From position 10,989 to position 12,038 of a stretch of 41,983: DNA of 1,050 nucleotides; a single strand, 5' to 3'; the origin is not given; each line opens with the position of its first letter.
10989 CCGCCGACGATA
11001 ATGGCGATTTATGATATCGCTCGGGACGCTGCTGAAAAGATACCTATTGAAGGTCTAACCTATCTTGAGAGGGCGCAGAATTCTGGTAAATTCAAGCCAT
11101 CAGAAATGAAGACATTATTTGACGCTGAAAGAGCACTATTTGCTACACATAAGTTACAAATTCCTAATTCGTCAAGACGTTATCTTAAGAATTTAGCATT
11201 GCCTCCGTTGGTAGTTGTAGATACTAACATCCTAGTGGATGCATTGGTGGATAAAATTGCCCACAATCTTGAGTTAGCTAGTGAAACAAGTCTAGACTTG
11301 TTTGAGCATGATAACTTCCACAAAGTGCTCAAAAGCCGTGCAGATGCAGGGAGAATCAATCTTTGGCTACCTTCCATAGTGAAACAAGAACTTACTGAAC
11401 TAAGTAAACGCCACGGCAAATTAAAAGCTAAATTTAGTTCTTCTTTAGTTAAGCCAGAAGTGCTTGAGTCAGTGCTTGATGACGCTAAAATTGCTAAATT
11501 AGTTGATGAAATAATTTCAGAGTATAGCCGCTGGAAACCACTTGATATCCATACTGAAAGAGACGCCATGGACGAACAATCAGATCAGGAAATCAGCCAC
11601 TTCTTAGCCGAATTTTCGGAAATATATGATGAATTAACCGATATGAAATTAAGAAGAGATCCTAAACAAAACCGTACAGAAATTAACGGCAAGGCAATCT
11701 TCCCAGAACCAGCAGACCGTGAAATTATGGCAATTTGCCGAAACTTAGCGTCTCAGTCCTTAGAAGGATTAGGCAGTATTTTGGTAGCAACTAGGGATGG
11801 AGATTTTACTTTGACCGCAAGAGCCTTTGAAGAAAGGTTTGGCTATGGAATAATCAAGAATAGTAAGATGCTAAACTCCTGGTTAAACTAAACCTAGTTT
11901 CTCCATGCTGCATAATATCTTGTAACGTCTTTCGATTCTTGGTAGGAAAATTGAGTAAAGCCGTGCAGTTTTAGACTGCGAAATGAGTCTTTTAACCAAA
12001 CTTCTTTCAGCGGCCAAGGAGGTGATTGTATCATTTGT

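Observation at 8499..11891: Orphan 1,130-aa helical-repeat protein ending in an SMG6/YlaK-style PIN nuclease domain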

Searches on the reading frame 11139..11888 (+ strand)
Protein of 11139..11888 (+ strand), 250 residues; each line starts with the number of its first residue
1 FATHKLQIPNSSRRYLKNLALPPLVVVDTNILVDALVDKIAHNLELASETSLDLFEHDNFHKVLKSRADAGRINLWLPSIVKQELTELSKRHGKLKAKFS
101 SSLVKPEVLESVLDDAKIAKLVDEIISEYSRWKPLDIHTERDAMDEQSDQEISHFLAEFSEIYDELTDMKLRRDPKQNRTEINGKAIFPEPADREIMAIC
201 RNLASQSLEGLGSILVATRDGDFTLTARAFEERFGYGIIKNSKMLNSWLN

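Call 4: search_protein_families(library=pfam, proteins=[window:11139-11888:+], max_evalue=10)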
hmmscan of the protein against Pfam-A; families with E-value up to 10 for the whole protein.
window:11139-11888:+ (250 aa): 7 families
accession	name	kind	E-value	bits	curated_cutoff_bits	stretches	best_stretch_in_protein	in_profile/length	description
PF01850.27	PIN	-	0.0025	18.9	23.6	1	26-136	2-93/120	PIN domain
PF16289.11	PIN_12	-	0.026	15.3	32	1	25-173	1-115/172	PIN domain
PF12520.13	DUF3723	-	0.035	13.2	22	1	96-169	127-198/508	Protein of unknown function (DUF3723)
PF13625.11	Helicase_C_3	-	0.051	14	34.2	1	76-121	69-119/125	Helicase conserved C-terminal domain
PF23052.1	KH_N4BP1_2nd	-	0.055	13.9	27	1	26-89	53-118/120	N4BP1, second type I KH-domain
PF20881.2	G1_gp67_C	-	0.14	13.1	27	1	126-170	52-96/100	Phage G1 gp67, C-terminal domain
PF13470.12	PIN_3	-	0.37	12.1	27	1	25-61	2-35/115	PIN domain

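Call 5: search_protein_families(library=ncbifam, proteins=[window:11139-11888:+], max_evalue=10)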
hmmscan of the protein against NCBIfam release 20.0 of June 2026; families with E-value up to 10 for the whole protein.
window:11139-11888:+ (250 aa): 1 family
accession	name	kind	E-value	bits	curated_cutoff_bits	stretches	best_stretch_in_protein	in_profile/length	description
TIGR00305.1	TIGR00305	equivalog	0.061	13.6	29.15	1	107-179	21-92/115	putative toxin-antitoxin system toxin component, PIN family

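Call 7: search_solved_structures(query=window:11139-11888:+, max_evalue=10, show_alignments=3)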
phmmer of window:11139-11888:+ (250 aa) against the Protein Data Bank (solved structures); distinct sequences matched with E-value up to 10: 0.

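Call 21: search_protein_families(library=padloc, proteins=[window:11139-11888:+], max_evalue=1)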
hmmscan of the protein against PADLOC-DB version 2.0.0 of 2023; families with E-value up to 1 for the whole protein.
window:11139-11888:+ (250 aa): 1 family
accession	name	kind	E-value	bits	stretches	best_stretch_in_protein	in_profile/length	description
PDLC01231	Cas12a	-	0.027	10.6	1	59-169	376-465/1147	Cas12a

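Call 43: search_solved_structures(query=A3, max_evalue=10, show_alignments=3)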
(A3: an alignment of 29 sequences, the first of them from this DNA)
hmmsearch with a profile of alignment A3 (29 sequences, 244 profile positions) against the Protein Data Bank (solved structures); distinct sequences matched with E-value up to 10: 19.
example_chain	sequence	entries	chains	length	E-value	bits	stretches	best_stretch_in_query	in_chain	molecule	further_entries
3jqh_A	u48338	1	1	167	0.0019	21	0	153-189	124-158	C-type lectin domain family 4 member M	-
2l8t_A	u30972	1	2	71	0.07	15.8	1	23-68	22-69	Transposon Tn557 toxic shock syndrome toxin-1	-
6b23_a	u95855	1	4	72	0.072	15.8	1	23-68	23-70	Capsid morphogenesis B protein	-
5tgw_A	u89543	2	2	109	0.18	14.5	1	111-163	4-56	PS1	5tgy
4bej_A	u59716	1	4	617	0.19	14.4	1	131-192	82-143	DYNAMIN 1-LIKE PROTEIN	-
1ln4_A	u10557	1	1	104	0.22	14.2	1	3-60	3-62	Hypothetical protein yhbY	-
5wp9_A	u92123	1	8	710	0.25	14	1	131-192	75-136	Dynamin-1-like protein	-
8t1h_A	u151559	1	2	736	0.28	13.9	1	131-192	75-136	Dynamin-1-like protein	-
8v8t_A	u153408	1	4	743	0.28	13.8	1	131-192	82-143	Dynamin-1-like protein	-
3w6n_A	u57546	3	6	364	0.35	13.6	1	131-192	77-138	Dynamin-1-like protein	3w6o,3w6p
8skn_A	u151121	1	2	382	0.38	13.4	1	131-192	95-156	Dynamin-1-like protein GTPase-BSE fusion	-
4h1u_A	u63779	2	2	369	0.4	13.3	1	131-192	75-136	Dynamin-1-like protein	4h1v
9n7z_A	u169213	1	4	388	0.44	13.2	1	131-192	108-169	Dynamin-1-like protein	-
2x3e_A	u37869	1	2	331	0.75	12.5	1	185-223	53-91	3-OXOACYL-[ACYL-CARRIER-PROTEIN] SYNTHASE 3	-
1zow_A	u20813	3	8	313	0.76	12.4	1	199-240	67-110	3-oxoacyl-[acyl-carrier-protein] synthase III | 3-oxoacyl-[acyl-carrier-protein] synthase 3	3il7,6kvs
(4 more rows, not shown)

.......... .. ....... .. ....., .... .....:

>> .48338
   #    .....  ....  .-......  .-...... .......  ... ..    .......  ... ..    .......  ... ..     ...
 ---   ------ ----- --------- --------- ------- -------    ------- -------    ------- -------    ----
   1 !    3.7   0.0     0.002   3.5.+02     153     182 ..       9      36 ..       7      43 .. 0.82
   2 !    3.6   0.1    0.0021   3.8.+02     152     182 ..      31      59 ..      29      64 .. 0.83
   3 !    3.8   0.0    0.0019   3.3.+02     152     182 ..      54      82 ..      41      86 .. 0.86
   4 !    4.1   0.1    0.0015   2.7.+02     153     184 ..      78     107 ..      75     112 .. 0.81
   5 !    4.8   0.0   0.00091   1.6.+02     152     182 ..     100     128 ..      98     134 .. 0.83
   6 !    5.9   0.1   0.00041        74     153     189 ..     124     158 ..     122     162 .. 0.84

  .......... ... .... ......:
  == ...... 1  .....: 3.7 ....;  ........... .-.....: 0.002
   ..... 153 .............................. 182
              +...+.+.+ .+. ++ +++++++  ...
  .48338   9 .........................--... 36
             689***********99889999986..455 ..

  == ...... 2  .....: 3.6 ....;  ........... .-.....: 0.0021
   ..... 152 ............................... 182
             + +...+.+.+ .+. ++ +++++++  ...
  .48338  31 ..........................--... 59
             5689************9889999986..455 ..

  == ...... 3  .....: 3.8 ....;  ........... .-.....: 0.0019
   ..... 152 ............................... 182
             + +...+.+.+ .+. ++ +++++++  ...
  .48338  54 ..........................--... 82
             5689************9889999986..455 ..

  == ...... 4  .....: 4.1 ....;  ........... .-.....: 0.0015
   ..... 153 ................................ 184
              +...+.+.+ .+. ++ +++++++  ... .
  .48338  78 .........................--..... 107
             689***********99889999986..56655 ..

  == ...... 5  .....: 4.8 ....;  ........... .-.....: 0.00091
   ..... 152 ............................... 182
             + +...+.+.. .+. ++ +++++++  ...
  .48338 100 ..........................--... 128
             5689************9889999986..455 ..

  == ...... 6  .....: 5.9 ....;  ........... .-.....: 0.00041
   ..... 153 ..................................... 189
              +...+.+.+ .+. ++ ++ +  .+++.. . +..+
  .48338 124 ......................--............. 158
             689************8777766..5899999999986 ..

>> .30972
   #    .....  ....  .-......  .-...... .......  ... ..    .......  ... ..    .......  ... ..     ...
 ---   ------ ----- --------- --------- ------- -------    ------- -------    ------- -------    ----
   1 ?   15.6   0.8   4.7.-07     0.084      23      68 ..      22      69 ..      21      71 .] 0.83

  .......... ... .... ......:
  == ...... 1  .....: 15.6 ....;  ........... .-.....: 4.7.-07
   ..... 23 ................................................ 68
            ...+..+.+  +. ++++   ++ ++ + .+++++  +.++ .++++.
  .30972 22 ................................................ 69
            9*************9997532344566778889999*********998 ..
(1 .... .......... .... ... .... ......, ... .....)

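Call 44: search_protein_families(library=pfam, alignment_id=A3, max_evalue=0.1)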
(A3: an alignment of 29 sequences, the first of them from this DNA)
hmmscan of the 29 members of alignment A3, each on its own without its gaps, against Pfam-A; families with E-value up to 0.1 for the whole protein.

A. member 1, seq(245 aa): 5 families
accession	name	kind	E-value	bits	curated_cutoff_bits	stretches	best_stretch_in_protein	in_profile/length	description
PF01850.27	PIN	-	0.0028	18.7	23.6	0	48-131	10-93/120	PIN domain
PF16289.11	PIN_12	-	0.029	15.2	32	1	20-168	1-115/172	PIN domain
PF12520.13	DUF3723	-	0.034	13.3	22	1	91-164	127-198/508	Protein of unknown function (DUF3723)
PF13625.11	Helicase_C_3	-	0.049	14.1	34.2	0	71-116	69-119/125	Helicase conserved C-terminal domain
PF23052.1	KH_N4BP1_2nd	-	0.054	14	27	0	21-84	53-118/120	N4BP1, second type I KH-domain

B. families by the number of members that match (of 29 scanned): 13 families
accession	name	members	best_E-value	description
PF16289.11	PIN_12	7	0.00022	PIN domain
PF01850.27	PIN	4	0.0028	PIN domain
PF13638.12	PIN_4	3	0.00034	PIN domain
PF13470.12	PIN_3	1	0.011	PIN domain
PF12825.12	DUF3818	1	0.013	Domain of unknown function in PX-proteins (DUF3818)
PF23713.2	WH_Egal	1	0.014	Egalitarian winged helix domain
PF24376.1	DUF7532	1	0.028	Family of unknown function (DUF7532)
PF01936.24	NYN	1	0.029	NYN domain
PF12520.13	DUF3723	1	0.034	Protein of unknown function (DUF3723)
PF13625.11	Helicase_C_3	1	0.049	Helicase conserved C-terminal domain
PF23052.1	KH_N4BP1_2nd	1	0.054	N4BP1, second type I KH-domain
PF01609.27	DDE_Tnp_1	1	0.076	Transposase DDE domain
PF21826.1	DUF6887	1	0.081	Family of unknown function (DUF6887)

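Call 49: predict_structure(alignment_id=A3)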
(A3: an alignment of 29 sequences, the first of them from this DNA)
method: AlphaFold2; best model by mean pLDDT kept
length: 245 residues; sequences in the alignment: 29
mean_pLDDT: 88.9   pTM: 0.88
mean pLDDT of the five models: 88.9, 87.7, 87.7, 86.7, 84.8
residues with pLDDT >= 90: 160; 70-90: 70; 50-70: 11; < 50: 4
segments of 3 or more residues with pLDDT < 50: none
pLDDT, mean of each block of 10 residues (from residue 1): 89 88 95 86 52 82 97 95 83 77 82 93 93 88 93 94 88 88 93 96 94 95 95 95 89
secondary structure, 60 per line:
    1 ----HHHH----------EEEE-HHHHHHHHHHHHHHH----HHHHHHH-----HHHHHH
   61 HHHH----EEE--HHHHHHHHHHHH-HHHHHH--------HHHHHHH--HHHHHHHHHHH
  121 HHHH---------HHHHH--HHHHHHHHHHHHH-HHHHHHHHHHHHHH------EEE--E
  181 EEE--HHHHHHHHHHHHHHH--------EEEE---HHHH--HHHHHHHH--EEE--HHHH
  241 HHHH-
elements in order: H5-8 E19-22 H24-38 H43-49 H55-64 E69-71 H74-85 H87-92 H101-107 H110-124 H134-138 H141-153 H155-168 E175-177 E180-183 H186-200 E209-212 H216-219 H222-229 E232-234 H237-244

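Call 52: fold_search(model_id=the predicted structure, library=pdb)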
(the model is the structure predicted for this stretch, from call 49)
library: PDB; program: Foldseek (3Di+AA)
matches with E <= 10: 108; with E <= 0.001: 0
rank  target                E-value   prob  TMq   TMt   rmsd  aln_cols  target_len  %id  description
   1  2dok_A                3.6e-02  0.96  0.34  0.47  13.2       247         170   12  Crystal structure of the PIN domain of human EST1A (released 2007-05-01)
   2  3zvk_B                2.5e-01  0.91  0.36  0.62   8.1       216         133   12  Crystal structure of VapBC2 from Rickettsia felis bound to a DNA fragment from their promoter (released 2011-12-14)
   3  3zvk_C                2.9e-01  0.80  0.33  0.56   9.1       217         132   13  Crystal structure of VapBC2 from Rickettsia felis bound to a DNA fragment from their promoter (released 2011-12-14)
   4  6kji_C                3.6e-01  0.06  0.14  0.11  20.2       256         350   10  Crystal structure of PsoF with SAH (released 2019-09-18)
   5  6nkl_A                7.7e-01  0.41  0.29  0.49  11.1       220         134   10  2.2 A resolution structure of VapBC-1 from nontypeable Haemophilus influenzae (released 2019-04-10)
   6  7y11_B                9.0e-01  0.06  0.17  0.15  18.4       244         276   11  Crystal structure of AtSFH5-Sec14 in complex with egg PA (released 2023-04-19)
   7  7y11_A                9.0e-01  0.06  0.16  0.15  18.6       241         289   10  Crystal structure of AtSFH5-Sec14 in complex with egg PA (released 2023-04-19)
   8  6kji_B                9.5e-01  0.02  0.11  0.09  20.0       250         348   14  Crystal structure of PsoF with SAH (released 2019-09-18)
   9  9g9h_B                1.1e+00  0.18  0.16  0.27  11.0       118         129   14  CryoEM structure of Enterococcus italicus Csm-crRNA-CTR1 complex bound to pNppA3 and AMPNPP (released 2025-01-29)
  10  5vyj_B                1.1e+00  0.06  0.19  0.07  19.3       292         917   13  Crystal structure of the photosynthetic phosphoenolpyruvate carboxylase isoenzyme from maize in complex with Gly (released 2017-06-28)
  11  3zvk_A                1.2e+00  0.35  0.31  0.51   9.2       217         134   13  Crystal structure of VapBC2 from Rickettsia felis bound to a DNA fragment from their promoter (released 2011-12-14)
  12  6v3o_C                1.2e+00  0.05  0.19  0.07  19.5       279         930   13  Crystal structure of the T-state of maize C4-phosphoenolpyruvate carboxylase in complex with citrate (released 2020-12-09)
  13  9g9d_B                1.2e+00  0.06  0.10  0.16  14.5       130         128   12  CryoEM structure of Enterococcus italicus Csm-crRNA-CTR (4.3) complex (released 2025-02-05)
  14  6v3o_F                1.2e+00  0.06  0.18  0.06  18.8       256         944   13  Crystal structure of the T-state of maize C4-phosphoenolpyruvate carboxylase in complex with citrate (released 2020-12-09)
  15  6kjg_C                1.2e+00  0.04  0.15  0.11  21.2       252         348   12  Crystal structure of PsoF (released 2019-09-18)
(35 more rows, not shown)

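Call 61: find_homologous_proteins(query=A3, max_evalue=1)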
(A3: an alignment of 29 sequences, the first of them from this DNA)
Query A3 (29 sequences) (245 aa, profile of the alignment): 61 proteins with E <= 1 among 5470 candidates.
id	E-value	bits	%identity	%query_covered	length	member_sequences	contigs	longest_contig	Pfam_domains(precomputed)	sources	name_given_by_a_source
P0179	4.5e-92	326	61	100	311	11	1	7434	-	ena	-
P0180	3.3e-91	323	94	100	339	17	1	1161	-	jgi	jgi:hypothetical protein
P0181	9.1e-90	318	80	100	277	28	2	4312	-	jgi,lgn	jgi:hypothetical protein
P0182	1.2e-89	318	80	100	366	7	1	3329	-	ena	-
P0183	3.8e-89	316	77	99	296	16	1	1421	-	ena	-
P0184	4.4e-89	316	77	99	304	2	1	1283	-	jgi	jgi:hypothetical protein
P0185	1.1e-88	315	50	99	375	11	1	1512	-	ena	-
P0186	2.8e-88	314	59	96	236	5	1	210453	-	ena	-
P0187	2.9e-87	310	47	99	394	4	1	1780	-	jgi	jgi:hypothetical protein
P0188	3.0e-86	307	53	99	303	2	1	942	-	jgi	jgi:hypothetical protein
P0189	3.4e-86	307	78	100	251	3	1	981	-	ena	-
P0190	8.4e-86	305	50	99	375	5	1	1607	-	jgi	jgi:hypothetical protein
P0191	2.6e-85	304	50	99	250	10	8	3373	-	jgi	jgi:hypothetical protein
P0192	3.0e-85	304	51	99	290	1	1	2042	-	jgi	jgi:hypothetical protein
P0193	3.6e-85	303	50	99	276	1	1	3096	-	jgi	jgi:hypothetical protein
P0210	3.1e-79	284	32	98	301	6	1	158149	-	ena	-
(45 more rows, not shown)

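Call 62: find_encoding_contigs(protein=P0186, flank=6000, max_places=1)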
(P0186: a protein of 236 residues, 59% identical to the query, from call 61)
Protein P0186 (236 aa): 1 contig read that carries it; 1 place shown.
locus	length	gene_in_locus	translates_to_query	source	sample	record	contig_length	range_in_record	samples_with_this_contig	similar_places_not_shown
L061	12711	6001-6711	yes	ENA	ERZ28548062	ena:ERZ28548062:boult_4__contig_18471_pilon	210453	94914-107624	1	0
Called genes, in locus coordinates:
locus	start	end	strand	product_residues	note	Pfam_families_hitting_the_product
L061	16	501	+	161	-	PF09969:DUF2203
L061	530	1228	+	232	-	PF01923:Cob_adeno_trans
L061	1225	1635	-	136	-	PF00293:NUDIX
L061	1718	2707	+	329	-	-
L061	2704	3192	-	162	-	-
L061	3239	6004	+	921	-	-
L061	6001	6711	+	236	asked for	-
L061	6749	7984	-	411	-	PF00180:Iso_dh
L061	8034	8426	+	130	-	PF02566:OsmC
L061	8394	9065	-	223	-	-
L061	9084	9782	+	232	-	-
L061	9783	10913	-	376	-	PF00091:Tubulin, PF12327:FtsZ_C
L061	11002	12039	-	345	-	PF00633:HHH (faint), PF14520:HHH_5, PF00154:RecA_N, PF08423:Rad51, PF13481:AAA_25, PF06745:ATPase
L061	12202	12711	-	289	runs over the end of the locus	PF00801:PKD (weak), PF18911:PKD_4 (weak)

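Call 63: find_encoding_contigs(protein=P0210, flank=6000, max_places=1)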
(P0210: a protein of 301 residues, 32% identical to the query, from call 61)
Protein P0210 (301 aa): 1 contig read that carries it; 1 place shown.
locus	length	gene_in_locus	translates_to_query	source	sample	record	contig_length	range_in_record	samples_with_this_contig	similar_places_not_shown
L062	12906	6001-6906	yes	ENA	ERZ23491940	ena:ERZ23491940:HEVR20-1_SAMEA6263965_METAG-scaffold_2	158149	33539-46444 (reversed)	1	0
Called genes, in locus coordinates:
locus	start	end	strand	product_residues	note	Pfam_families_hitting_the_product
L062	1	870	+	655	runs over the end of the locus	PF07669:Eco57I (weak)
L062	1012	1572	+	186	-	PF03266:NTPase_1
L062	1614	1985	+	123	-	-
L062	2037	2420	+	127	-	PF01597:GCV_H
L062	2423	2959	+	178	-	PF00075:RNase_H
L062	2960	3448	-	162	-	-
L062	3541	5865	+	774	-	-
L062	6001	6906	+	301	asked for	-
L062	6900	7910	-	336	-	PF00478:IMPDH (faint), PF03060:NMO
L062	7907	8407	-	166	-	PF14539:DUF4442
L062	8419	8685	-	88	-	PF00887:ACBP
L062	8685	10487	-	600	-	PF02770:Acyl-CoA_dh_M, PF00441:Acyl-CoA_dh_1, PF22924:ACOX_C_alpha1, PF12806:Acyl-CoA_dh_C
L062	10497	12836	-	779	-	PF02737:3HCDH_N, PF00725:3HCDH, PF00378:ECH_1, PF16113:ECH_2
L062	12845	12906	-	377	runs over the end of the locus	PF00108:Thiolase_N, PF22691:Thiolase_C_1 (faint), PF02803:Thiolase_C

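Call 69: fold_search(model_id=the predicted structure, library=viral)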
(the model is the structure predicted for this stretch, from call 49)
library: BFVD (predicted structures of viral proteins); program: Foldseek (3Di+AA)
matches with E <= 10: 69; with E <= 0.001: 0
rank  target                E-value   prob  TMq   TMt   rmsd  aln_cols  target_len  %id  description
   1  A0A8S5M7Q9            1.3e-02  0.97  0.41  0.29   9.9       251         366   15  PIN like domain [Siphoviridae sp. ctPAi1]
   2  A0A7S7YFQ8            2.8e-02  0.95  0.32  0.28  12.0       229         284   17  PIN domain-containing protein [Medusavirus stheno T3]
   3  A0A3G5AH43            8.3e-01  0.06  0.16  0.14  17.6       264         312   15  Uncharacterized protein [Sylvanvirus sp.]
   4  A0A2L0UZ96            1.0e+00  0.04  0.17  0.07  21.8       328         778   11  Zeta toxin domain-containing protein [Agrobacterium phage Atu_ph07]
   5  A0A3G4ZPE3            1.2e+00  0.06  0.22  0.08  21.4       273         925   12  XRN 5'-3' exonuclease [Terrestrivirus sp.]
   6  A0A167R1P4            1.9e+00  0.13  0.36  0.41   8.9       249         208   12  tRNA-dependent cyclodipeptide synthase [Powai lake megavirus]
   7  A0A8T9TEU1            1.9e+00  0.07  0.18  0.12   9.7       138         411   14  (no name in the UniProt tables at hand)
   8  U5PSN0                2.1e+00  0.08  0.16  0.26   9.0       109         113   16  Uncharacterized protein [Bacillus phage CampHawk]
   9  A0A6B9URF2            2.1e+00  0.02  0.15  0.08  15.0       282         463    9  (no name in the UniProt tables at hand)
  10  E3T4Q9                2.2e+00  0.02  0.16  0.08  18.6       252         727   11  Putative 5'-3' exoribonuclease [Cafeteria roenbergensis virus (strain BV-PW1)]
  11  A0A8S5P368            2.3e+00  0.02  0.10  0.08  17.4       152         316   14  DsDNA helicase [Myoviridae sp. ctoIO8]
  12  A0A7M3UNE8            2.4e+00  0.05  0.13  0.16  14.8       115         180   18  Uncharacterized protein [Pyramimonas orientalis virus 01B]
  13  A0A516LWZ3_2          2.6e+00  0.02  0.12  0.05  16.1       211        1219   13  (no name in the UniProt tables at hand)
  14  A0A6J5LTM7            3.2e+00  0.12  0.16  0.24   3.3        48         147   12  Uncharacterized protein [uncultured Caudovirales phage]
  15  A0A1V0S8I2            3.2e+00  0.04  0.25  0.16  13.9       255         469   11  Superfamily II DNA or RNA helicase [Catovirus CTV1]
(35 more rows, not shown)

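Call 83: find_related_loci(query=A3, collection=viral_contigs, flank=5000)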
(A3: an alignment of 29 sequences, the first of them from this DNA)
Query A3 (245 aa) in viral_contigs; peptide patterns used: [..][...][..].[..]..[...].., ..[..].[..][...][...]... (x = any residue, [..] = any of these).
61 stretches matched a pattern, but none encodes a relative of the query by tblastn (E <= 1e-3).
